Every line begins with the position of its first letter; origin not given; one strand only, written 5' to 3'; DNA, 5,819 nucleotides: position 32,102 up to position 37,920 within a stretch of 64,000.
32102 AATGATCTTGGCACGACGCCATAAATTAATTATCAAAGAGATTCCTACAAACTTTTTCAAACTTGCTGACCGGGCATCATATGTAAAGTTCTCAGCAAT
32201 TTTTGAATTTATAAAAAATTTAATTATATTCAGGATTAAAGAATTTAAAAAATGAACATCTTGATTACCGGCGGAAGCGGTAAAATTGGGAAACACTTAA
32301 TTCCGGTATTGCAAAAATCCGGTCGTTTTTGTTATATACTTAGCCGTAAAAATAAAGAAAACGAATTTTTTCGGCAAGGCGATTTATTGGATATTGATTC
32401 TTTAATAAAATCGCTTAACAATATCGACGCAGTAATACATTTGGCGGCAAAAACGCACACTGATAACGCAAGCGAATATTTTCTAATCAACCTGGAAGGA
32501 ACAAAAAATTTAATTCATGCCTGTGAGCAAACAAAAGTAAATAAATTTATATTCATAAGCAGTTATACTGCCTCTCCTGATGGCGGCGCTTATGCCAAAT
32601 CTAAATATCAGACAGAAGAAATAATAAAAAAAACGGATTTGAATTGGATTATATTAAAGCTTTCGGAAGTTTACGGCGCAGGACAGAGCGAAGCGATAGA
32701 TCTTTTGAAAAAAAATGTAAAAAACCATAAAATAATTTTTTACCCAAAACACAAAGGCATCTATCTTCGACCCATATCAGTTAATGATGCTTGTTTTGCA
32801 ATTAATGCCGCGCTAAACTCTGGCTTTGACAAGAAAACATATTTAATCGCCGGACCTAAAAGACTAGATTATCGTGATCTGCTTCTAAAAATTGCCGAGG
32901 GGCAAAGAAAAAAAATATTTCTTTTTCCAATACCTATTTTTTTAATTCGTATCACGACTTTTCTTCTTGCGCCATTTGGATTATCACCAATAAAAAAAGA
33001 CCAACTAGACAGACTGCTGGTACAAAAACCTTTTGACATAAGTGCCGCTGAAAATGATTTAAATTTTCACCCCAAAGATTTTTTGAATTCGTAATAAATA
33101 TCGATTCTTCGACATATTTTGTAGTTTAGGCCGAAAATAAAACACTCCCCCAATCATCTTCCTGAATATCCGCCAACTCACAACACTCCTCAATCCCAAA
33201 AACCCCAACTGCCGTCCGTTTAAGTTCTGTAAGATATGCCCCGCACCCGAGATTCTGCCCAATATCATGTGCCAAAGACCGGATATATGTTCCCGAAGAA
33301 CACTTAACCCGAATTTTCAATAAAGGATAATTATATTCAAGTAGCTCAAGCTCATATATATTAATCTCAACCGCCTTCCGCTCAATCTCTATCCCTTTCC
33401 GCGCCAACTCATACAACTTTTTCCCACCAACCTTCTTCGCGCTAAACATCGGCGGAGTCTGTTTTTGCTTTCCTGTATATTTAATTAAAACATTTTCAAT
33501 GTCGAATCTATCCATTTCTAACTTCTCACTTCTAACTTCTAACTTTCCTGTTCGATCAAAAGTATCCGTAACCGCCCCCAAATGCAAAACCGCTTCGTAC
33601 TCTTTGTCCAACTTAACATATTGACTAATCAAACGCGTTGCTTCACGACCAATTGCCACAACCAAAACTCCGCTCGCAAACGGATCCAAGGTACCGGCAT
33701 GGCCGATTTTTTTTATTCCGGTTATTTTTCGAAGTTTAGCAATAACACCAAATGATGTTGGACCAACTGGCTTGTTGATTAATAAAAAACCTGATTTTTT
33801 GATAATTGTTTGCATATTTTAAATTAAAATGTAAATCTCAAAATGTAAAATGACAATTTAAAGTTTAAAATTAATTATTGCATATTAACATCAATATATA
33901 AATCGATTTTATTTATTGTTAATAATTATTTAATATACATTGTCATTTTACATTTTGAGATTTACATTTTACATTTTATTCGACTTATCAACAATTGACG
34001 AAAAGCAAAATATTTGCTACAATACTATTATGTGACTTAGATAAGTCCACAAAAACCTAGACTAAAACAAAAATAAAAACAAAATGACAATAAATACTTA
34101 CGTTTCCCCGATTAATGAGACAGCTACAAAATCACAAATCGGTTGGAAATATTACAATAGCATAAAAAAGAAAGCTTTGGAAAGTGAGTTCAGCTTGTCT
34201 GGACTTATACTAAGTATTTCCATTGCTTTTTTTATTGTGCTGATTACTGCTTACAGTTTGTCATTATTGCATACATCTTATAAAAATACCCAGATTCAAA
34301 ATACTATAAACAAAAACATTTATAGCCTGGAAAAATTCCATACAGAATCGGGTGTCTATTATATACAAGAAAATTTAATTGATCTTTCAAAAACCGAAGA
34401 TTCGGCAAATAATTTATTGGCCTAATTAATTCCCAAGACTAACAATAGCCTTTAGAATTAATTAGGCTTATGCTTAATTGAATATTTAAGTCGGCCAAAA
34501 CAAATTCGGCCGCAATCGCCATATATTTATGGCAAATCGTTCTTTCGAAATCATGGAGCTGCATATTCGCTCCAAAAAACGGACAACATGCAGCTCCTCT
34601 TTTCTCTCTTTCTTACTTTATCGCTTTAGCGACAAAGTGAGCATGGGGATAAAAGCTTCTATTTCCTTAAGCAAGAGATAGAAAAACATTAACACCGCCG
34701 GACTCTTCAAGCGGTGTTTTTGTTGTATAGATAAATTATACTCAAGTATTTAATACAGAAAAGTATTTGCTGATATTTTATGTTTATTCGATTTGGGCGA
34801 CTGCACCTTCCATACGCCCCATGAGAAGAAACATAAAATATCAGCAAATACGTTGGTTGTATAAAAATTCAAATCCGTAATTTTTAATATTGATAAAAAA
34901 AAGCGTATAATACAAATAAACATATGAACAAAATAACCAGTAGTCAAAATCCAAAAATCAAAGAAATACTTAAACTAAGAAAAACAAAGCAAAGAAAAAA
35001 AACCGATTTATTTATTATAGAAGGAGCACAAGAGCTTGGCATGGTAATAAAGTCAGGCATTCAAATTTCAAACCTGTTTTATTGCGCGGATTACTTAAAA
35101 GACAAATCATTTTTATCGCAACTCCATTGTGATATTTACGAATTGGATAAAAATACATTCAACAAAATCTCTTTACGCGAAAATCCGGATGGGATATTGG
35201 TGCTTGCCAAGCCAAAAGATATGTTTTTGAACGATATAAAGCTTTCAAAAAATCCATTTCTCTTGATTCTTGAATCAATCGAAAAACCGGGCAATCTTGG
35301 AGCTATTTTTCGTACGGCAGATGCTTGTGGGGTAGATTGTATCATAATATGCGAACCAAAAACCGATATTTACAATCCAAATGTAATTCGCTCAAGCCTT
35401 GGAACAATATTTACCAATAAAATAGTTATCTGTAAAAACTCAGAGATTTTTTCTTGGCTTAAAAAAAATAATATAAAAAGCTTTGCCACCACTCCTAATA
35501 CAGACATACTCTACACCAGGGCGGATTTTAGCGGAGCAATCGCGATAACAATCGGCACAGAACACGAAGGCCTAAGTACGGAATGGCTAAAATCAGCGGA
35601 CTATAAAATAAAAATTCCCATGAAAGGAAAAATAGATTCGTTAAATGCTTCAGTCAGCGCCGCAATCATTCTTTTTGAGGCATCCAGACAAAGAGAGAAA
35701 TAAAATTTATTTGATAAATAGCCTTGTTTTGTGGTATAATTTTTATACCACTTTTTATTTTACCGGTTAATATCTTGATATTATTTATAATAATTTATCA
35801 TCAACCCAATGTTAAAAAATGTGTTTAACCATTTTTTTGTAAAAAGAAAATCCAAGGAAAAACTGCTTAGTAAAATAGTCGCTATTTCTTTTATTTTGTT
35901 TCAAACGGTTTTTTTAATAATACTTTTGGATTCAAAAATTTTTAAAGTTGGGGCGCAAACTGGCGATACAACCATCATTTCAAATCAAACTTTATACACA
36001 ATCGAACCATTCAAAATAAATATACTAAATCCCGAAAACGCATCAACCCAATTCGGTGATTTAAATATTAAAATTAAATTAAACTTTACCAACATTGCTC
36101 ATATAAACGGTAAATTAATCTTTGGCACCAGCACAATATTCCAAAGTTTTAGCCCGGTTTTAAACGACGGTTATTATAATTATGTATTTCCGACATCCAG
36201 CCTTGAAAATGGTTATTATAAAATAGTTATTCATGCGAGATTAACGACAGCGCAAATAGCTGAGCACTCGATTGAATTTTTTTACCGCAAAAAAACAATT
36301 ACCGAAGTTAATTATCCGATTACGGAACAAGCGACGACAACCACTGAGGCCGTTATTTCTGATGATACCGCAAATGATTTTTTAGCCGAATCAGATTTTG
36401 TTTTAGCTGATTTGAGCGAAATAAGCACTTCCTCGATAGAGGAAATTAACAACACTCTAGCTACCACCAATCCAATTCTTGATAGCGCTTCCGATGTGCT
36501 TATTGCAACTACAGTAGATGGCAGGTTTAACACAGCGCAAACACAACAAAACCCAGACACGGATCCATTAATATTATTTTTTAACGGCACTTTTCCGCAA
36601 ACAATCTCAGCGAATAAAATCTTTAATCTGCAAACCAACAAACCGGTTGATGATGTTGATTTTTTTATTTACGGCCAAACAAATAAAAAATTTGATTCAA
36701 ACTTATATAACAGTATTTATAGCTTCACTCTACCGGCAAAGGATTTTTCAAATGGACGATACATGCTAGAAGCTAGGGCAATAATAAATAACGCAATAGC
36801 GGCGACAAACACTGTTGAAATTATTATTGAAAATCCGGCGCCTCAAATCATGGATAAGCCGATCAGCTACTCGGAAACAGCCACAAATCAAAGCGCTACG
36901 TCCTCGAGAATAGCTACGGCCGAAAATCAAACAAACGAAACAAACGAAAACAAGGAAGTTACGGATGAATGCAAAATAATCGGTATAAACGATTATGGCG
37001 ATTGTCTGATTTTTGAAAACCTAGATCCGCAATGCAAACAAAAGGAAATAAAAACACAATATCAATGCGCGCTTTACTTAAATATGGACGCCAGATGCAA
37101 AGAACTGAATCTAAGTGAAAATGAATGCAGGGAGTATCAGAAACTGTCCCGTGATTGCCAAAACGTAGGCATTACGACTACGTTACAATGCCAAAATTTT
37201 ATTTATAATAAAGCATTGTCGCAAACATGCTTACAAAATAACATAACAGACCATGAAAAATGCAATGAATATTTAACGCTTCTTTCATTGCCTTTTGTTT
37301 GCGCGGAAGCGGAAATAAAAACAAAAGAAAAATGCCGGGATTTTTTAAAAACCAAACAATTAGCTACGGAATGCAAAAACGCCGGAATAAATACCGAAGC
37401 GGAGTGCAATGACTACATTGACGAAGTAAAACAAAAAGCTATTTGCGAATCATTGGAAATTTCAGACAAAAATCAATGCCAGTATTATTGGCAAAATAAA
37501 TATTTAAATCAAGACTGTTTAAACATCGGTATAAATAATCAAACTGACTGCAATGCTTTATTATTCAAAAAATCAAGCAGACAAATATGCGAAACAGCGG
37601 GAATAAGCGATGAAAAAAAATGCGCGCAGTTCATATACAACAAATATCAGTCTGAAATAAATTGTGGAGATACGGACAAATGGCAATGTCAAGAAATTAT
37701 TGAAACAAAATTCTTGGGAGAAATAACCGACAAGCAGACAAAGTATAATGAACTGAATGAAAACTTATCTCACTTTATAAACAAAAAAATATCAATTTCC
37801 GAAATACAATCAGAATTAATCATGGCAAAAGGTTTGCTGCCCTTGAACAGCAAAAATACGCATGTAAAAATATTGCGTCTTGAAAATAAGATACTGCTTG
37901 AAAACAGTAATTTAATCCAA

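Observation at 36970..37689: Eleven tandem ~21-residue cysteine-pair repeats (C-x3-[GE]-I-x5-C-x2-[YF]) in a surface protein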

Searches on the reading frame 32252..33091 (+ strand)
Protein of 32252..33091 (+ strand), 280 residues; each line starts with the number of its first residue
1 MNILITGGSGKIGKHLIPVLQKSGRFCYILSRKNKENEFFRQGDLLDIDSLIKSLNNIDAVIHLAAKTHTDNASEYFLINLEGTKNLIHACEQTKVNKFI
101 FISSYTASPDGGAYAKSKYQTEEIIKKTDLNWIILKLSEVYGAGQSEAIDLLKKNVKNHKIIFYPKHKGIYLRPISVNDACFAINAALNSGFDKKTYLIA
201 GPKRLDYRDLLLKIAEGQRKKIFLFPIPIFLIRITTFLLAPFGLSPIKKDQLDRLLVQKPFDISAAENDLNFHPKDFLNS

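Call 23: search_protein_families(library=pfam, proteins=[window:32252-33091:+], max_evalue=0.001)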
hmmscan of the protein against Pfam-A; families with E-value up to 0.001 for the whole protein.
window:32252-33091:+ (280 aa): 9 families
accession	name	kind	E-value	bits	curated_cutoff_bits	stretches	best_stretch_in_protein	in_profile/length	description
PF01370.27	Epimerase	-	2.9e-25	89.5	20.9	1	3-199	1-239/240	NAD dependent epimerase/dehydratase family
PF13460.12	NAD_binding_10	-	4.6e-17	62.9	27.2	1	7-140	1-146/184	NAD(P)H-binding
PF04321.23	RmlD_sub_bind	-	6.1e-16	58.8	27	1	1-161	1-172/287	RmlD substrate binding domain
PF01073.25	3Beta_HSD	-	2.3e-15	56.8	22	1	4-107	1-119/280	3-beta hydroxysteroid dehydrogenase/isomerase family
PF07993.18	NAD_binding_4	-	1.6e-12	47.6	20.1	1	54-107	85-140/258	Male sterility protein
PF16363.11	GDP_Man_Dehyd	-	9.1e-11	42.2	27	1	4-104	1-129/332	GDP-mannose 4,6 dehydratase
PF02719.21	Polysacc_synt_2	-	2.9e-10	40.3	20.2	1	3-128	1-152/293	Polysaccharide biosynthesis protein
PF05368.20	NmrA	-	3.4e-05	24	27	1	2-130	4-139/298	NmrA-like family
PF08659.16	KR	-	4e-05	24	22.6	0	3-65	3-58/180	KR domain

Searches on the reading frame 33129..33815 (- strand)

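Call 23: search_protein_families(library=pfam, proteins=[window:33129-33815:-], max_evalue=0.001)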
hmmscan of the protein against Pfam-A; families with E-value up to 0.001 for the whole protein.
window:33129-33815:- (229 aa): 2 families
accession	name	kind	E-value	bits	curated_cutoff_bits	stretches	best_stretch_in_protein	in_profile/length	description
PF01509.24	TruB_N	-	8e-53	179.3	27.3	1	29-178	1-149/149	TruB family pseudouridylate synthase (N terminal domain)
PF16198.10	TruB_C_2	-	1.9e-11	44.4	29.3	1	179-219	1-41/66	tRNA pseudouridylate synthase B C-terminal domain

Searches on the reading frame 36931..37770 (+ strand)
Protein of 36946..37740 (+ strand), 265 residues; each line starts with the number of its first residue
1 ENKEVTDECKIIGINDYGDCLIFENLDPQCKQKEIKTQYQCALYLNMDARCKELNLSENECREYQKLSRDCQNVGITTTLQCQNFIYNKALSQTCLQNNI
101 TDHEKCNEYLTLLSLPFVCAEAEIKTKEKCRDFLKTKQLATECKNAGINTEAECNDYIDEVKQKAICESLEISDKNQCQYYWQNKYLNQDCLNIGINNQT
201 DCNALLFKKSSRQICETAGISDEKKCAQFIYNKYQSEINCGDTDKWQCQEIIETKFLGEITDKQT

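Call 6: search_solved_structures(query=window:36946-37740:+, max_evalue=10, show_alignments=2)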
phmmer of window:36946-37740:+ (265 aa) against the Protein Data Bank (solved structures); distinct sequences matched with E-value up to 10: 0.

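Call 7: search_protein_families(library=ncbifam, proteins=[window:36946-37740:+], max_evalue=10)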
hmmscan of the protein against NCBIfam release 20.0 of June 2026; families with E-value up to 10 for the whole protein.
window:36946-37740:+ (265 aa): 0 families

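Call 8: find_homologous_proteins(query=window:36946-37740:+, max_evalue=0.001)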
Query window:36946-37740:+: 236 candidates shared short words with the query, none scored E <= 0.001.

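Call 33: predict_structure(alignment_id=A2)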
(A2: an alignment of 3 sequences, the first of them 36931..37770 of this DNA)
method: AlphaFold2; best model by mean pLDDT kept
length: 280 residues; sequences in the alignment: 3
mean_pLDDT: 66.6   pTM: 0.28
mean pLDDT of the five models: 66.6, 65.0, 64.1, 63.1, 63.0
residues with pLDDT >= 90: 0; 70-90: 121; 50-70: 126; < 50: 33
segments of 3 or more residues with pLDDT < 50: 1-6, 189-193, 259-280
pLDDT, mean of each block of 10 residues (from residue 1): 52 82 82 82 78 82 84 84 81 65 70 63 64 65 65 72 73 70 59 53 55 59 71 65 57 54 38 38
secondary structure, 60 per line:
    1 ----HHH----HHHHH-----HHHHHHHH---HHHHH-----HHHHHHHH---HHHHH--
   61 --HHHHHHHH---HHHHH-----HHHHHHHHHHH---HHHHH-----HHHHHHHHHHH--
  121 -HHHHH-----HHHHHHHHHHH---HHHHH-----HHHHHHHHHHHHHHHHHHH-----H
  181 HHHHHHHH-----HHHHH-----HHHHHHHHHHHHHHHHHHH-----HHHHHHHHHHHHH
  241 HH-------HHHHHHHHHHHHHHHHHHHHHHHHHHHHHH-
elements in order: H12-16 H22-29 H33-37 H43-50 H54-58 H63-70 H74-78 H84-94 H98-102 H108-118 H122-126 H132-142 H146-150 H156-174 H180-188 H194-198 H204-222 H228-242 H250-279

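Call 43: fold_search(model_id=the predicted structure, library=pdb)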
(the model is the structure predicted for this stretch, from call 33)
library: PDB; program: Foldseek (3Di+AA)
matches with E <= 10: 8; with E <= 0.001: 0
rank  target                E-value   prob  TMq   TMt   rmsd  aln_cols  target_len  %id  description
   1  5cwc                  1.9e+00  0.05  0.09  0.12  25.2       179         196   16  Crystal structure of de novo designed helical repeat protein DHR5 (released 2015-12-16)
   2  9efq_J                3.4e+00  0.02  0.09  0.07  26.1       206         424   13  Cryo-EM structure of COP9 signalosome precatalytic state with neddylated cullin-2 (released 2025-12-03)
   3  7pua_Ca               5.7e+00  0.01  0.10  0.08  25.3       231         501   16  Middle assembly intermediate of the Trypanosoma brucei mitoribosomal small subunit (released 2022-03-02)
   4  4l3i_A                6.3e+00  0.01  0.12  0.09  26.7       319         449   14  Structure of the microtubule associated protein PRC1 (Protein Regulator of Cytokinesis 1) (released 2013-07-17)
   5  1d3u_B                9.0e+00  0.01  0.11  0.14  20.5       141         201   13  TATA-BINDING PROTEIN/TRANSCRIPTION FACTOR (II)B/BRE+TATA-BOX COMPLEX FROM PYROCOCCUS WOESEI (released 1999-11-15)
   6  8qoe_A                9.0e+00  0.01  0.09  0.06  28.6       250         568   12  Inward-facing conformation of the ABC transporter BmrA (released 2023-12-20)
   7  2n00_MODEL_1_A        9.5e+00  0.02  0.08  0.16  16.0        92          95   17  NMR Solution structure of AIM2 PYD from Mus musculus (released 2015-05-27)
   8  8io2_I                9.5e+00  0.01  0.11  0.14  22.4       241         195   10  The Rubisco assembly intermidate of Arabidopsis thaliana Rubisco accumulation factor 1 (AtRaf1) and Rubisco large subu (released 2023-11-01)
